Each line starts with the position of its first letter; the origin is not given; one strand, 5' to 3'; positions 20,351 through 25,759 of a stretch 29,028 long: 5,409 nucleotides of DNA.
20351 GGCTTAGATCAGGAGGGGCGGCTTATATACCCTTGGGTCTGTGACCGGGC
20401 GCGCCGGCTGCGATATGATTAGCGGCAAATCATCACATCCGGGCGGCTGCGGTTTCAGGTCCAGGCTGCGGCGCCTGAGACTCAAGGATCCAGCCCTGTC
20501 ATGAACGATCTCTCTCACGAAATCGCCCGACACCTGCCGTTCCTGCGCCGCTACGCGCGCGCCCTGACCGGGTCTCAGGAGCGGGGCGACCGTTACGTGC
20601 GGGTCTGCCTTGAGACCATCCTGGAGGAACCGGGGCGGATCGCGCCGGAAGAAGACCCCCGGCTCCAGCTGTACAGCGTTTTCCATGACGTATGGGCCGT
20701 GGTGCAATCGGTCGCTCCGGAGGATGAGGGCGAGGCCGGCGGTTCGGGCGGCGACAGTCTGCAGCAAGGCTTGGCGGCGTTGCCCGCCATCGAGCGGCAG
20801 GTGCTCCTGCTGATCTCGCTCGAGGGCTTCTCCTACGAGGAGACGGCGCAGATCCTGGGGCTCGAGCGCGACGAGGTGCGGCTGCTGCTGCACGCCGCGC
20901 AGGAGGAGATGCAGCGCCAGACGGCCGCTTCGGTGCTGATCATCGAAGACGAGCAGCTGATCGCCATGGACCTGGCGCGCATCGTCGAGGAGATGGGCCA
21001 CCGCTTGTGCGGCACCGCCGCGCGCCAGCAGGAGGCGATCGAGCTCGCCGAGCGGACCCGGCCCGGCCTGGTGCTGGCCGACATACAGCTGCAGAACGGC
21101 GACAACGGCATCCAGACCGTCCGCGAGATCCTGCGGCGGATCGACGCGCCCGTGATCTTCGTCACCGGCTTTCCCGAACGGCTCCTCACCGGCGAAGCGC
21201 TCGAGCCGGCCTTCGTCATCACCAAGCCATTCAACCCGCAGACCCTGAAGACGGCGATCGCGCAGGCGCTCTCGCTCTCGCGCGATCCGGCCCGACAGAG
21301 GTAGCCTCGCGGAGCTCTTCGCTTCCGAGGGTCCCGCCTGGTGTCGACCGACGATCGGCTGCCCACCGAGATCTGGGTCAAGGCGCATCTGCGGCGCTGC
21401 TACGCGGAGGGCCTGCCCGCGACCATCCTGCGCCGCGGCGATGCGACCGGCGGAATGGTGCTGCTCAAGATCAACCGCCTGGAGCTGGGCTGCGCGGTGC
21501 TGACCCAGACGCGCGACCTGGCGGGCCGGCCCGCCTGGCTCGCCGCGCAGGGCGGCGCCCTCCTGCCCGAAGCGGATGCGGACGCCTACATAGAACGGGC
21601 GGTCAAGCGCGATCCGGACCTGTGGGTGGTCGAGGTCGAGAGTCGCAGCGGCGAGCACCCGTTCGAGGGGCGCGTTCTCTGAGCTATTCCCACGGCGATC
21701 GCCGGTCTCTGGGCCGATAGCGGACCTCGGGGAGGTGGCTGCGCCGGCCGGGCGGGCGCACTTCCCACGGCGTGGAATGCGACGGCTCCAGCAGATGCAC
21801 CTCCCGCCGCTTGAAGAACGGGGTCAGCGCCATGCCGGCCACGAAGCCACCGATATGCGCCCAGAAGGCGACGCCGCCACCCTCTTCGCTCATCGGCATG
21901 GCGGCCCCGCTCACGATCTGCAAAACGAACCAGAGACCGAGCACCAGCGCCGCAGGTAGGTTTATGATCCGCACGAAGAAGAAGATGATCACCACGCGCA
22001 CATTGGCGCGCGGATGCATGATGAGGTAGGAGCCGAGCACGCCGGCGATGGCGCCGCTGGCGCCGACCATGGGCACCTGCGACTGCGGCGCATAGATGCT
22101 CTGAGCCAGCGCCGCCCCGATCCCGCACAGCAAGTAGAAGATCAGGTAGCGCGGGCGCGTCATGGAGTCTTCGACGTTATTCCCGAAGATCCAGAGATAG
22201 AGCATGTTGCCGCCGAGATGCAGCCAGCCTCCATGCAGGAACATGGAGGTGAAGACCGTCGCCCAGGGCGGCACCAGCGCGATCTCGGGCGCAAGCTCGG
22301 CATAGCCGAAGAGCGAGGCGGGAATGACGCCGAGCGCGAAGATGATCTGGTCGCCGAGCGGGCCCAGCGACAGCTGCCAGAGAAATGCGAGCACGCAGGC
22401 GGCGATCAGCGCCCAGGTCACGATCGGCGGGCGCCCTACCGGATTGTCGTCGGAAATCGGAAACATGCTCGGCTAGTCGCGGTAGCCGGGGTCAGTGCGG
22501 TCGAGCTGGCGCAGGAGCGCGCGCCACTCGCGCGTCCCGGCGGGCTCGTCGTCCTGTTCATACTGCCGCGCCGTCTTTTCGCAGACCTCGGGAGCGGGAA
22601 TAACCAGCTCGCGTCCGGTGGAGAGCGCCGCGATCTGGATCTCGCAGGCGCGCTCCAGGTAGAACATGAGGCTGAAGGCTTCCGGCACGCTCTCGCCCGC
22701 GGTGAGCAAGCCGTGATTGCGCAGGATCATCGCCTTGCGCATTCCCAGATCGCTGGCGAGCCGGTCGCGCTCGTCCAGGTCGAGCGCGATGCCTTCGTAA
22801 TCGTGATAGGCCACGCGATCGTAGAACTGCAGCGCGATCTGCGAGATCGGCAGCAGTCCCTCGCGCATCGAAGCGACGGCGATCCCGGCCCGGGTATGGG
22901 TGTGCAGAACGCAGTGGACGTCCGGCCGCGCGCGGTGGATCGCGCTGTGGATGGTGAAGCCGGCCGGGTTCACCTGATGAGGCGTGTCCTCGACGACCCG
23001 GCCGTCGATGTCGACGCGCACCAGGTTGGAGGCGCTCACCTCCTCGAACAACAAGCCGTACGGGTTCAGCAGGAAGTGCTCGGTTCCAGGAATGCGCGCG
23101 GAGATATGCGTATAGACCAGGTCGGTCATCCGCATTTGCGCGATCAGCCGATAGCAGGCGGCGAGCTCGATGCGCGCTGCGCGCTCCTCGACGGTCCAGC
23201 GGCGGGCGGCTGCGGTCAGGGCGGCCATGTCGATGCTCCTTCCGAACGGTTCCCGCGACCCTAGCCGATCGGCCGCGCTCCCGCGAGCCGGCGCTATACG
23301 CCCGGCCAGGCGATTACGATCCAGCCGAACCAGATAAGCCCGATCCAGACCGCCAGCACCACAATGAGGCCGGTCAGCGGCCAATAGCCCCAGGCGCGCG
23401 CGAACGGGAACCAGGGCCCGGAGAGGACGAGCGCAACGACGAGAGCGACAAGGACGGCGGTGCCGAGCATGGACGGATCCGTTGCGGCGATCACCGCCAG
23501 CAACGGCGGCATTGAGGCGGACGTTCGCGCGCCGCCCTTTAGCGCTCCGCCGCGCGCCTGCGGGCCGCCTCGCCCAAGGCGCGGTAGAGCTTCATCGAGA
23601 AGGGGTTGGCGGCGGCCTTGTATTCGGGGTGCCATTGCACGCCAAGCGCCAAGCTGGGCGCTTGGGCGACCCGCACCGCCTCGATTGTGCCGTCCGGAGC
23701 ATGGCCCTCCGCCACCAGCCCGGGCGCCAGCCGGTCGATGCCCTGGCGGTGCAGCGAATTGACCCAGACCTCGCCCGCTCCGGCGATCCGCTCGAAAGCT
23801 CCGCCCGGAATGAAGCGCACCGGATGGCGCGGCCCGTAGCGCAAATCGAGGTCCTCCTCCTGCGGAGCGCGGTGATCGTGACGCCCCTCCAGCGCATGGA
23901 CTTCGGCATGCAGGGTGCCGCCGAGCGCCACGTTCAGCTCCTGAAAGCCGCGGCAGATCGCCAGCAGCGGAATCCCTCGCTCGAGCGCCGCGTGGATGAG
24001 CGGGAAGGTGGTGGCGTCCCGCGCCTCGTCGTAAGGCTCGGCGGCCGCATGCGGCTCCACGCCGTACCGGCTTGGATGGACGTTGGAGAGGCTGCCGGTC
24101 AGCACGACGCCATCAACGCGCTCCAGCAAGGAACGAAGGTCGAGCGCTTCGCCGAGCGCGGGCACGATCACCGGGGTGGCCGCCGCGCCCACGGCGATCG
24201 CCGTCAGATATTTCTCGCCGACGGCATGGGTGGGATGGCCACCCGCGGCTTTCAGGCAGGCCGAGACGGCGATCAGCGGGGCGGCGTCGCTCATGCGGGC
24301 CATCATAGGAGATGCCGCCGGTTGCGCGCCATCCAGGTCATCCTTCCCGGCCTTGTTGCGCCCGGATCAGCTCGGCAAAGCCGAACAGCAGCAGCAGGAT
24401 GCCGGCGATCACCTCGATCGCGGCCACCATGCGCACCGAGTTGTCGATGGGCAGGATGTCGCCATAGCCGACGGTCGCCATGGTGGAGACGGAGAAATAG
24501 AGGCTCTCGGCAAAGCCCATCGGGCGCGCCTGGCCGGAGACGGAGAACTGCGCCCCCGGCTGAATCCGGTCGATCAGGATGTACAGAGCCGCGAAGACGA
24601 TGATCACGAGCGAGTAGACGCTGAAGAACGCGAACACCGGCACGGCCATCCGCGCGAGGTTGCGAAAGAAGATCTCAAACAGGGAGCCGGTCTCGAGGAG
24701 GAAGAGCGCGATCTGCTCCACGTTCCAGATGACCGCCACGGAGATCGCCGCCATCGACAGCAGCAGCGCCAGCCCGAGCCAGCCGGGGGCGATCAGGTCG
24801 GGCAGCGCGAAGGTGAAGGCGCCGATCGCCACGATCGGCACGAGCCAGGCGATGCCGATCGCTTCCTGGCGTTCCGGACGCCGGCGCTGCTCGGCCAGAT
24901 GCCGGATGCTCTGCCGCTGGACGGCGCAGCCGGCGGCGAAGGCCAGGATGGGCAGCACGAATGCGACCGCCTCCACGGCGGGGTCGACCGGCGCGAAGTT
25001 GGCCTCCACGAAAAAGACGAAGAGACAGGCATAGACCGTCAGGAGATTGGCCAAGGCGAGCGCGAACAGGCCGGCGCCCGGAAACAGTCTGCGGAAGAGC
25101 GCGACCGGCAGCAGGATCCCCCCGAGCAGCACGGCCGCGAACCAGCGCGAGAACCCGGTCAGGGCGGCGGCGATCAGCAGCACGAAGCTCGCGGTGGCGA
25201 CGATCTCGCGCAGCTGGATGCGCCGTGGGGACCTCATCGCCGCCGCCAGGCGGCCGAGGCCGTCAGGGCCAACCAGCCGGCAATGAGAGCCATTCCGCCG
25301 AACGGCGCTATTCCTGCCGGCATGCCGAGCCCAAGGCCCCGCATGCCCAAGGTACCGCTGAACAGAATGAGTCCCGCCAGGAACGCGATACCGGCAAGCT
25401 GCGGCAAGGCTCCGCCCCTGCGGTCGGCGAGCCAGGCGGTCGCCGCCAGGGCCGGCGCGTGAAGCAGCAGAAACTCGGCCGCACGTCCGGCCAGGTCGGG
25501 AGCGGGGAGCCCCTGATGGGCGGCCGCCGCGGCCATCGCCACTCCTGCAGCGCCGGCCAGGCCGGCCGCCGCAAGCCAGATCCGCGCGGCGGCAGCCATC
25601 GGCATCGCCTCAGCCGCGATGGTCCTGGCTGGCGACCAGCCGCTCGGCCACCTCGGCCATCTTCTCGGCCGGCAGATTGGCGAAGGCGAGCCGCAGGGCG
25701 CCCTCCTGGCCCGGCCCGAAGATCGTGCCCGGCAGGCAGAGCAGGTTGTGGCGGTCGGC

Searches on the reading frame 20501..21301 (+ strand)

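Call 17: search_protein_families(library=pfam, proteins=[window:20501-21301:+], max_evalue=0.001)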
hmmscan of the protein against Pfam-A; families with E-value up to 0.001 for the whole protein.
window:20501-21301:+ (267 aa): 5 families
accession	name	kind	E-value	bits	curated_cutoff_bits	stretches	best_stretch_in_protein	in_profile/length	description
PF22029.2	PhyR_sigma2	-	5.5e-25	87.6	27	1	8-62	1-55/55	Sigma2 domain of PhyR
PF00072.30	Response_reg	-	1.9e-16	60.7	30.2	1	145-253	1-110/111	Response regulator receiver domain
PF22233.2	PhyR_sigma-like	-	2.7e-14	53.1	27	1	91-140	1-50/50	Response regulator PhyR, sigma-like domain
PF08281.18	Sigma70_r4_2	-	1e-09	38.3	25.7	1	86-133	3-50/54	Sigma-70, region 4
PF04545.22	Sigma70_r4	-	2.4e-06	27.4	24.1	1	91-134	2-45/50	Sigma-70, region 4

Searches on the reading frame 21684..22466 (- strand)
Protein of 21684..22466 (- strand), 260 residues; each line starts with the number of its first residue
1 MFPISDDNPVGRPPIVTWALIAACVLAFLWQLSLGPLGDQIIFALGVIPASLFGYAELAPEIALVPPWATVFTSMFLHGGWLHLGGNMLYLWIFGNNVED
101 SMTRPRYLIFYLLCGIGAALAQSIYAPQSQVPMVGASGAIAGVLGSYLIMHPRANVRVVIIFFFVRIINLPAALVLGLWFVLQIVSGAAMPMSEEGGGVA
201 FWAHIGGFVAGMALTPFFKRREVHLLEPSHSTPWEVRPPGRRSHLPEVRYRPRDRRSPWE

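Call 17: search_protein_families(library=pfam, proteins=[window:21684-22466:-], max_evalue=0.001)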
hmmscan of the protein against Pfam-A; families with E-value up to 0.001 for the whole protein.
window:21684-22466:- (260 aa): 1 family
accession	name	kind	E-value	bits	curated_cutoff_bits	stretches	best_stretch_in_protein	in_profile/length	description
PF01694.28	Rhomboid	-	5e-37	127.7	22.6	1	68-218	4-140/143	Rhomboid domain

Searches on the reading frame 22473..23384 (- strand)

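Call 17: search_protein_families(library=pfam, proteins=[window:22473-23384:-], max_evalue=0.001)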
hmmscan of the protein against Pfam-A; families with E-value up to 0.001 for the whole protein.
window:22473-23384:- (303 aa): 1 family
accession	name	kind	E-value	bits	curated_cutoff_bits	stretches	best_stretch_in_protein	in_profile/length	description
PF00596.27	Aldolase_II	-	2.3e-53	181.2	22.2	1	73-251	2-183/183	Class II Aldolase and Adducin N-terminal domain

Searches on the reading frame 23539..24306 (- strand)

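Call 17: search_protein_families(library=pfam, proteins=[window:23539-24306:-], max_evalue=0.001)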
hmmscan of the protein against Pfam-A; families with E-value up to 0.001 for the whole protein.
window:23539-24306:- (255 aa): 2 families
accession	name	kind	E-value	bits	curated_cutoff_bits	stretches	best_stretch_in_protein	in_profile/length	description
PF07722.19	Peptidase_C26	-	2.2e-70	237.3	20.5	1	10-228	1-219/219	Peptidase C26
PF00117.34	GATase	-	1.8e-10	41.2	22.8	1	100-231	61-175/190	Glutamine amidotransferase class-I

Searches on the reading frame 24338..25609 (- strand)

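Call 18: search_protein_families(library=pfam, proteins=[window:24338-25609:-], max_evalue=0.001)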
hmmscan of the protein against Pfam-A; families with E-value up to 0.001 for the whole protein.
window:24338-25609:- (423 aa): 1 family
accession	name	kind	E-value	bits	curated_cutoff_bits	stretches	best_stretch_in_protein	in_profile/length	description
PF07885.22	Ion_trans_2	-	2.4e-12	47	22.5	1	334-416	4-75/79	Ion channel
